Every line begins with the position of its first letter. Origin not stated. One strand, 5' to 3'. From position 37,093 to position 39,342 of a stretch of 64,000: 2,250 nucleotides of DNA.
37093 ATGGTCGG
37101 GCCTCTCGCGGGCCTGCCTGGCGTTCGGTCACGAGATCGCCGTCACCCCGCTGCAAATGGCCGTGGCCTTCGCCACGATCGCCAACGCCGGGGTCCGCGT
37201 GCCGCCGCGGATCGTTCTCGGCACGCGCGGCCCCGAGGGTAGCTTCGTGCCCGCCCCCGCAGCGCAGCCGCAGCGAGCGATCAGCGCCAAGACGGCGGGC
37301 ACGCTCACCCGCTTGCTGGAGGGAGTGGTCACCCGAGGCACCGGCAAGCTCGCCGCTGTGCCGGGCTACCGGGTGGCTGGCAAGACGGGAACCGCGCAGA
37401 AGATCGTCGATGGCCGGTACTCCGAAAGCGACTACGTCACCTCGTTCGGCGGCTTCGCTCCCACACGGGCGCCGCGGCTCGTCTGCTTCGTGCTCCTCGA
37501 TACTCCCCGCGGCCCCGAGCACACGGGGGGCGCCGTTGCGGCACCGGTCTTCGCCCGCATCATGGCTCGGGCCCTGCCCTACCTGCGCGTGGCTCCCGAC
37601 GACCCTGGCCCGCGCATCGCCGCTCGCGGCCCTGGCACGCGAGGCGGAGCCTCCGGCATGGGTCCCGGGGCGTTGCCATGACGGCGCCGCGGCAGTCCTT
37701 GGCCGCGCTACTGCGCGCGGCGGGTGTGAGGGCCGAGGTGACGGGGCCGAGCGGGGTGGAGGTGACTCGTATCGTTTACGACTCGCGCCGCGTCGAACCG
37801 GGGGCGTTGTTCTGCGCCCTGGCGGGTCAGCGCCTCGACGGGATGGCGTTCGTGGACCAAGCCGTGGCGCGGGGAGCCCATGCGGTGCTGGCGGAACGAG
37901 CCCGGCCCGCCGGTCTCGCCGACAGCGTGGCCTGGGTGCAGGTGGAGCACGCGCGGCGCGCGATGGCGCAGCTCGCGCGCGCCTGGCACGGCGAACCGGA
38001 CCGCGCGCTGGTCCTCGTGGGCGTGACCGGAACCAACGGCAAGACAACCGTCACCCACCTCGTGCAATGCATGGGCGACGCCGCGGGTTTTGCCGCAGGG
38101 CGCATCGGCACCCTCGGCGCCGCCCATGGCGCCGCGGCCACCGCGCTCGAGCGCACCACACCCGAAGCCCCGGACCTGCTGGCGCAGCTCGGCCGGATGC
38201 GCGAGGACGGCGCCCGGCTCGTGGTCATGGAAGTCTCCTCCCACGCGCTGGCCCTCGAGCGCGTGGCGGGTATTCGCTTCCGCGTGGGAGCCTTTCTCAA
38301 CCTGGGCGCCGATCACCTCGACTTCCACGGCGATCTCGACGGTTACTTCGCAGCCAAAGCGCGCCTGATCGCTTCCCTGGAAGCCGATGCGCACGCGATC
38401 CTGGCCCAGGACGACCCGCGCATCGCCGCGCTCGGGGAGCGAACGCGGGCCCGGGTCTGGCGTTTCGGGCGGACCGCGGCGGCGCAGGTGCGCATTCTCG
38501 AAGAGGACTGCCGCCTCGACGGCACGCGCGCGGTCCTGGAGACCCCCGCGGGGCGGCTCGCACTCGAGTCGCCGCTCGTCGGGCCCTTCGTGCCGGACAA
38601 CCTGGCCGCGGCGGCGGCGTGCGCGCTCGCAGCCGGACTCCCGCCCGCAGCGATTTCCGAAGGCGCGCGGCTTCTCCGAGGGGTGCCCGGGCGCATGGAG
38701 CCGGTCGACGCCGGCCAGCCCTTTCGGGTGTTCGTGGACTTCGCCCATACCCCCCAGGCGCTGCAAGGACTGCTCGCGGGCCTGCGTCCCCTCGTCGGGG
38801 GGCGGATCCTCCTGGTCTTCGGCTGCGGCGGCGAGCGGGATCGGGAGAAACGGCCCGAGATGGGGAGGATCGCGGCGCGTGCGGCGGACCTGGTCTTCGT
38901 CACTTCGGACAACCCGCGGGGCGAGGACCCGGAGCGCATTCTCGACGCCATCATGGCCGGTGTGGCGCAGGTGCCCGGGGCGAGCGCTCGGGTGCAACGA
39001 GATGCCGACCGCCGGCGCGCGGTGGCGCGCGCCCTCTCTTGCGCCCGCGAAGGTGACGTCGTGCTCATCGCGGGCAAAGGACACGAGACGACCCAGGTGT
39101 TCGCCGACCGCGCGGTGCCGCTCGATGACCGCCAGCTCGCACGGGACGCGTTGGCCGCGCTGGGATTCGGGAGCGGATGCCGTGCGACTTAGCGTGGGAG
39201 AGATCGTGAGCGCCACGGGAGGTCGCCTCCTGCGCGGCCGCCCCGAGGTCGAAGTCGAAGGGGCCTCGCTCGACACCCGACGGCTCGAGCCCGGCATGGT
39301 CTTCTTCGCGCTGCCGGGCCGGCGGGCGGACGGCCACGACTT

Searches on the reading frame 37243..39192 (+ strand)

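Call 69: search_protein_families(library=pfam, proteins=[window:37243-39192:+], max_evalue=0.00001)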
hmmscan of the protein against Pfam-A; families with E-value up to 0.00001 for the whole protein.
window:37243-39192:+ (649 aa): 3 families
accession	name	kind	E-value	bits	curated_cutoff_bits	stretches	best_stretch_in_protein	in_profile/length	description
PF08245.18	Mur_ligase_M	-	7.1e-44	150.6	24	1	261-461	1-200/200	Mur ligase middle domain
PF02875.26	Mur_ligase_C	-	2.6e-33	116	28.4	1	483-613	1-127/127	Mur ligase, glutamate ligase domain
PF01225.30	Mur_ligase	-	9.7e-12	45.5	21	1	174-248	2-94/95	Mur ligase family, catalytic domain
